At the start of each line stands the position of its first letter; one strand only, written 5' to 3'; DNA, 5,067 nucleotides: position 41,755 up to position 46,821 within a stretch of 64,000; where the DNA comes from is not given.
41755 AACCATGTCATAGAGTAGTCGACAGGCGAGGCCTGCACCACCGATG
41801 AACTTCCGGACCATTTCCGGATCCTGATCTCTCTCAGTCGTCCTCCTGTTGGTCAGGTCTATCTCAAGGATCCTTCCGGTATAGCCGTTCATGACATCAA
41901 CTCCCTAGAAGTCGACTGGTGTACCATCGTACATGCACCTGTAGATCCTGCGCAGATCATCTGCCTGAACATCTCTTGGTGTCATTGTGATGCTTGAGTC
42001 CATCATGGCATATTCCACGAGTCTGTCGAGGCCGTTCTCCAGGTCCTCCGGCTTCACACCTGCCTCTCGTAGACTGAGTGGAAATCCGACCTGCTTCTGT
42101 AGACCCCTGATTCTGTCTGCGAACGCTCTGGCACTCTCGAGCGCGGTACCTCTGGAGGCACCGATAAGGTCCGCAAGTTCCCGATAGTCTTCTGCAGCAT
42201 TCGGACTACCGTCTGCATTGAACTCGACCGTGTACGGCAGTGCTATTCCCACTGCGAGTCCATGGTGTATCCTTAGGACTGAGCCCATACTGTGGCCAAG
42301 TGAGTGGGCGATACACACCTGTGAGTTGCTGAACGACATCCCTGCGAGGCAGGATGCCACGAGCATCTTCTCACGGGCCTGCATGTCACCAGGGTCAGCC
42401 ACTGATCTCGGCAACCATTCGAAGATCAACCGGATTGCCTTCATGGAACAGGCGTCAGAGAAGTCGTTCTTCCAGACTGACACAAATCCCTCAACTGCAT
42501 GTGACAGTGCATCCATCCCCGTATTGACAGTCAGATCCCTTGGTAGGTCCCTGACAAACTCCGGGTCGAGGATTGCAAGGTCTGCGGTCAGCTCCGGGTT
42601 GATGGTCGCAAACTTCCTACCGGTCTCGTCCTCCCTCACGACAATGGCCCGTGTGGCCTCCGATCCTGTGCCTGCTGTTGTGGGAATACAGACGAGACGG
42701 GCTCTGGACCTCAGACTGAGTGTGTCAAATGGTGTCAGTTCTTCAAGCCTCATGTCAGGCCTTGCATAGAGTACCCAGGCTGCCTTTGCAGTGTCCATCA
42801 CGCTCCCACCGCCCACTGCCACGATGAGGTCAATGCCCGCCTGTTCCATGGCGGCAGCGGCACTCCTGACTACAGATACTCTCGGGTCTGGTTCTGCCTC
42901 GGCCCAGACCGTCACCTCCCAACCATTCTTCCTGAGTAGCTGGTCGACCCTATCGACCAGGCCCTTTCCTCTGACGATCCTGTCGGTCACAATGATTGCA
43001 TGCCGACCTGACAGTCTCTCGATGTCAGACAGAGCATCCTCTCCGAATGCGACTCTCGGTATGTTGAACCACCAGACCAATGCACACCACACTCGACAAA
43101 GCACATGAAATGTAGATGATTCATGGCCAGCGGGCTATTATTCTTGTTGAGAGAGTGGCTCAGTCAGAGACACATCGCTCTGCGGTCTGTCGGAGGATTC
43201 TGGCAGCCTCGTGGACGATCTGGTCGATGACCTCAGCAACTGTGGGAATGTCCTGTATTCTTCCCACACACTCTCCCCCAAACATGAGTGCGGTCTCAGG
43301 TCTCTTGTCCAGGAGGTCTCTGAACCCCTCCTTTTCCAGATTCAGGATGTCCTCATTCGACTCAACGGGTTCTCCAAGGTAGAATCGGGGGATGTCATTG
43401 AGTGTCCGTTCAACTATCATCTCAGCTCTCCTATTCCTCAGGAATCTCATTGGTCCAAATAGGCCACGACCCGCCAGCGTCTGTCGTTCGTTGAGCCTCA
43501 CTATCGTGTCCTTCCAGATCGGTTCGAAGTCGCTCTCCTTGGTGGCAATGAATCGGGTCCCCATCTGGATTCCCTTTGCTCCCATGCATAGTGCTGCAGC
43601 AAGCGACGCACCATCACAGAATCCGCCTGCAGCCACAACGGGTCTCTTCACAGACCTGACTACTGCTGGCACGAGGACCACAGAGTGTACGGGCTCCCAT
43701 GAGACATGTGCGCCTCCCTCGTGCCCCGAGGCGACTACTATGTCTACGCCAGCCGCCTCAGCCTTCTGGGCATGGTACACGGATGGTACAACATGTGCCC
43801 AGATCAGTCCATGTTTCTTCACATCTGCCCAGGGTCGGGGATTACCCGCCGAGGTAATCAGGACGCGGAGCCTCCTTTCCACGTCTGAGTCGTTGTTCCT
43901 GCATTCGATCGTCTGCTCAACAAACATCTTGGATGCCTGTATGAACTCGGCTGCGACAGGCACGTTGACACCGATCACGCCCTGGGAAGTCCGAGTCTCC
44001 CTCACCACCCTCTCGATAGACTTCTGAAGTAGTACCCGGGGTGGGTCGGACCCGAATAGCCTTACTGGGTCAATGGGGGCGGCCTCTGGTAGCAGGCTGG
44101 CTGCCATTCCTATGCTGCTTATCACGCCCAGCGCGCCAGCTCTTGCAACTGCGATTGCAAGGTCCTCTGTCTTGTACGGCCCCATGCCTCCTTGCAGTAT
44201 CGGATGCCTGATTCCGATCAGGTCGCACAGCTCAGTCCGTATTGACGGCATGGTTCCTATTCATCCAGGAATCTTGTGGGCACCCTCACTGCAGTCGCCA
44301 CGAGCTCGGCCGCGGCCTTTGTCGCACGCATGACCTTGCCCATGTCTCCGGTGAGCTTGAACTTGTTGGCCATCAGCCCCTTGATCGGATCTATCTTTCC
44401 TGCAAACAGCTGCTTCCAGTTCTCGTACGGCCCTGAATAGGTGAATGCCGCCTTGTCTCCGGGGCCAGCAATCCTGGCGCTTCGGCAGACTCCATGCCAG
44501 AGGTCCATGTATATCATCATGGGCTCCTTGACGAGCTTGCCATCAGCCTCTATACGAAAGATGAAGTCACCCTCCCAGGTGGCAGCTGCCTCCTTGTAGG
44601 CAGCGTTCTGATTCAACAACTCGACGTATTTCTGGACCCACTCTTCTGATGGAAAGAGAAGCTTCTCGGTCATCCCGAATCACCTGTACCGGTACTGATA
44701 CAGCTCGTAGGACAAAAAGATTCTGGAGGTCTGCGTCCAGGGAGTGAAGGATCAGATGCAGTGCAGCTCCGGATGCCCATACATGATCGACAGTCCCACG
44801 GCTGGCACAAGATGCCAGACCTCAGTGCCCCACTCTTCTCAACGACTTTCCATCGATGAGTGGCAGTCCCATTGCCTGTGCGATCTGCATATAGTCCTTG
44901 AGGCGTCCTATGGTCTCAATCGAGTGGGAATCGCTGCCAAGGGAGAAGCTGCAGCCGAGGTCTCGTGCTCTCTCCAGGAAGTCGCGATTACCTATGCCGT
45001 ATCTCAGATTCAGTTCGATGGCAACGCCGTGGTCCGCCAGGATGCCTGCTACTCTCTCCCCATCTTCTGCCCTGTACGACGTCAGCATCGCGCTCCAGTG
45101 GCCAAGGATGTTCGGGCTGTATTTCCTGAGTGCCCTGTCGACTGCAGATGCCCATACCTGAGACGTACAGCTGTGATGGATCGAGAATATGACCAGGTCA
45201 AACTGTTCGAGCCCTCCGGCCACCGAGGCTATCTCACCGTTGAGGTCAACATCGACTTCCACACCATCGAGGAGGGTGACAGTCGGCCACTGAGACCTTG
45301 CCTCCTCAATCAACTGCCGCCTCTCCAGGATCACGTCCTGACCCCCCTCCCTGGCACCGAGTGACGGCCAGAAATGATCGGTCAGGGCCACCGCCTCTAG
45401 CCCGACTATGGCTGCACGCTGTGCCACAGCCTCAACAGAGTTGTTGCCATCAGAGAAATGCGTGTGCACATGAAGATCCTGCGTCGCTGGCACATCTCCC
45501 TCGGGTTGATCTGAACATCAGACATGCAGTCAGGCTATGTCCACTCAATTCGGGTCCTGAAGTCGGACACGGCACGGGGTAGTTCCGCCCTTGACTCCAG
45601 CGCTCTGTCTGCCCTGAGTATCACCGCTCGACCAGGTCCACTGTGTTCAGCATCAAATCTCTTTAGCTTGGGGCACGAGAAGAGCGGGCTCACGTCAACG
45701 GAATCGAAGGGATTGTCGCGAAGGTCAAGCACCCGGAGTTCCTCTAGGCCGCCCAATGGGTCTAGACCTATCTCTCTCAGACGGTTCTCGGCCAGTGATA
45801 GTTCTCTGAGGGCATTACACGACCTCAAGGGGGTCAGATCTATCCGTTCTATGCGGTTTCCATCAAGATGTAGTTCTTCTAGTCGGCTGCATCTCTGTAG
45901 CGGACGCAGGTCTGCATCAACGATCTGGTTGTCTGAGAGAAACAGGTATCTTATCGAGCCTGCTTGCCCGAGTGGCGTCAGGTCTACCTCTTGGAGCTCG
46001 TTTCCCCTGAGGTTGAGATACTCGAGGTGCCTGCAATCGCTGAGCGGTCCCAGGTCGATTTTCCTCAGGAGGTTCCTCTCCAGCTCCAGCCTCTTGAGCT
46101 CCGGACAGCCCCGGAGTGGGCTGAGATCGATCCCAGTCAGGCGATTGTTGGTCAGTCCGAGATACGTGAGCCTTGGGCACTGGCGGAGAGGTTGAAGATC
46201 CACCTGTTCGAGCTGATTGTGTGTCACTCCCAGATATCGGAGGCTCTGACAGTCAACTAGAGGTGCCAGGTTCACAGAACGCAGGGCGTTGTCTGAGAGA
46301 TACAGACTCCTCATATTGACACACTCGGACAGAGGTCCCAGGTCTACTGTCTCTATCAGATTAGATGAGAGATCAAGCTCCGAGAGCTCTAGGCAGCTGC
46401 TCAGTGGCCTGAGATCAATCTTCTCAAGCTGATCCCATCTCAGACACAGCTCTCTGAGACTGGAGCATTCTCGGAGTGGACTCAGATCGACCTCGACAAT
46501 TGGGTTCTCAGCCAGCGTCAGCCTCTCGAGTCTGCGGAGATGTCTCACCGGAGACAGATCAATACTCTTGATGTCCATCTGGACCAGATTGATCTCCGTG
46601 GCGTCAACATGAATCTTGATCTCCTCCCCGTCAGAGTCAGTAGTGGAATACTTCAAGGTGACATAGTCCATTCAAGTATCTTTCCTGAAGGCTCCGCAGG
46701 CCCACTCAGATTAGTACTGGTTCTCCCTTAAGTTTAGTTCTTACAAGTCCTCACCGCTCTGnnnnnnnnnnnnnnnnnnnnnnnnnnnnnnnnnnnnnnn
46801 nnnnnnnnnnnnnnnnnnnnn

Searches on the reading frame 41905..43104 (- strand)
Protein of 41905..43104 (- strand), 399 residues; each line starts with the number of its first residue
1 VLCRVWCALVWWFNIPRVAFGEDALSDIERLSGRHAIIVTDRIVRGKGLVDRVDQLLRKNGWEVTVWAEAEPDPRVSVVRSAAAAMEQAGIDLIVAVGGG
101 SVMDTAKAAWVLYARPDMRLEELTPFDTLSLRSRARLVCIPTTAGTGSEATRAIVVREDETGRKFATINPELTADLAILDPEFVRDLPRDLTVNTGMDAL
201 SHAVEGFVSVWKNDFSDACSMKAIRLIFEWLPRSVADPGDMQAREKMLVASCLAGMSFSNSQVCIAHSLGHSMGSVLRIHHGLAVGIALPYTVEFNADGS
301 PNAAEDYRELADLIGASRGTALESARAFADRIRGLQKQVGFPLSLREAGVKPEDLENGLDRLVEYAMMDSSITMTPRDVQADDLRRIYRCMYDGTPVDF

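Call 48: search_protein_families(library=pfam, proteins=[window:41905-43104:-], max_evalue=0.0001)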
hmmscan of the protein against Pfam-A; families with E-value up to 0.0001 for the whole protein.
window:41905-43104:- (399 aa): 3 families
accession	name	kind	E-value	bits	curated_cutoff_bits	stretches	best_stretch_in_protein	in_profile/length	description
PF25137.1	ADH_Fe_C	-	3.8e-49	167.5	27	1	192-390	1-192/194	Fe-containing alcohol dehydrogenase family, C-terminal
PF00465.25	Fe-ADH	-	2.2e-44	151.5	31.3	1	17-181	3-168/168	Iron-containing alcohol dehydrogenase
PF13685.12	Fe-ADH_2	-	6.5e-12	46.1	28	1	28-109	14-93/149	Iron-containing alcohol dehydrogenase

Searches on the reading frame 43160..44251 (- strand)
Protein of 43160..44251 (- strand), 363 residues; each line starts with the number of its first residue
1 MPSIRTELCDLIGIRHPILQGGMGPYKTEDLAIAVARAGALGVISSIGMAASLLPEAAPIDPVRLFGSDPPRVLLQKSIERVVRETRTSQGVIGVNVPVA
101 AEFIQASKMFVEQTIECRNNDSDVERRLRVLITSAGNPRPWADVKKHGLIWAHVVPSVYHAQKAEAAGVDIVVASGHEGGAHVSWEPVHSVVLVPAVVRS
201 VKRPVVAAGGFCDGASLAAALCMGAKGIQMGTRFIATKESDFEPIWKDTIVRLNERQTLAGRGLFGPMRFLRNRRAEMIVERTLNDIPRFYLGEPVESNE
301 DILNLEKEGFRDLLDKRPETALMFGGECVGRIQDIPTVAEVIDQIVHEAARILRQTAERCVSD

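Call 48: search_protein_families(library=pfam, proteins=[window:43160-44251:-], max_evalue=0.0001)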
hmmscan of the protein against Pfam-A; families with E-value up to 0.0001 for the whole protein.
window:43160-44251:- (363 aa): 3 families
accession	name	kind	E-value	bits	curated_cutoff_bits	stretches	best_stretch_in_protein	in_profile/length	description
PF03060.21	NMO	-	1.2e-44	153.5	28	1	6-348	2-331/331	Nitronate monooxygenase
PF00478.31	IMPDH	-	4.1e-09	36.3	25.6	0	4-181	23-129/345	IMP dehydrogenase / GMP reductase domain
PF01070.24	FMN_dh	-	5.6e-07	29.3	24.9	1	155-235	226-306/350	FMN-dependent dehydrogenase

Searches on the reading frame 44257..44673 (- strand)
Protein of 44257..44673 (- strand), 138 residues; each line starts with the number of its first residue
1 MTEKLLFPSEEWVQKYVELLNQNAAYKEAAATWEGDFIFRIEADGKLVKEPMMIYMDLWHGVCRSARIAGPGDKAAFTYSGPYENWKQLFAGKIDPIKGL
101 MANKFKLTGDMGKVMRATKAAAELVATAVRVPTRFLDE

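Call 48: search_protein_families(library=pfam, proteins=[window:44257-44673:-], max_evalue=0.0001)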
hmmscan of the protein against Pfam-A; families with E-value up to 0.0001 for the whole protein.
window:44257-44673:- (138 aa): 1 family
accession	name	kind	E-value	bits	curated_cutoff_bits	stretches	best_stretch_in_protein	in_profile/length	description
PF02036.22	SCP2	-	2.5e-11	44.3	21.3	1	19-118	4-97/101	SCP-2 sterol transfer family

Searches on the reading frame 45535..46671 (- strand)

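Call 48: search_protein_families(library=pfam, proteins=[window:45535-46671:-], max_evalue=0.0001)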
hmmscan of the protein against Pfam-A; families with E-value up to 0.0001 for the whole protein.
window:45535-46671:- (378 aa): 9 families
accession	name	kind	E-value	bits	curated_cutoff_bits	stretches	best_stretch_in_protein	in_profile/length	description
PF13855.12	LRR_8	-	9.7e-43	144.2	27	5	166-226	1-61/61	Leucine rich repeat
PF12799.13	LRR_4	-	3.8e-37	125.9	27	3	166-206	1-40/44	Leucine Rich repeats (2 copies)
PF00560.39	LRR_1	-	2.6e-17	59.7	20.6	0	167-189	1-23/23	Leucine Rich Repeat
PF14580.12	LRR_9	-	5.8e-14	52.5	30.5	1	244-322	48-125/175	Leucine-rich repeat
PF13516.12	LRR_6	-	1.5e-10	40.7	23.4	0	213-227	2-16/24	Leucine Rich repeat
PF23952.1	LRR_EndoS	-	1.9e-10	41.4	27.9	0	243-340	28-112/116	Endo-beta-N-acetylglucosaminidase EndoS LRR domain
PF13306.12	LRR_5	-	3.5e-08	33.9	27.7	0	116-223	10-110/127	BspA type Leucine rich repeat region (6 copies)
PF24758.1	LRR_At5g56370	-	1.6e-06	28.4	27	0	45-158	10-124/227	FBD-associated F-box protein At5g56370, LRR repeats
PF23598.1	LRR_14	-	1.5e-05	24.4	40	0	257-321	17-81/353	Leucine-rich repeat region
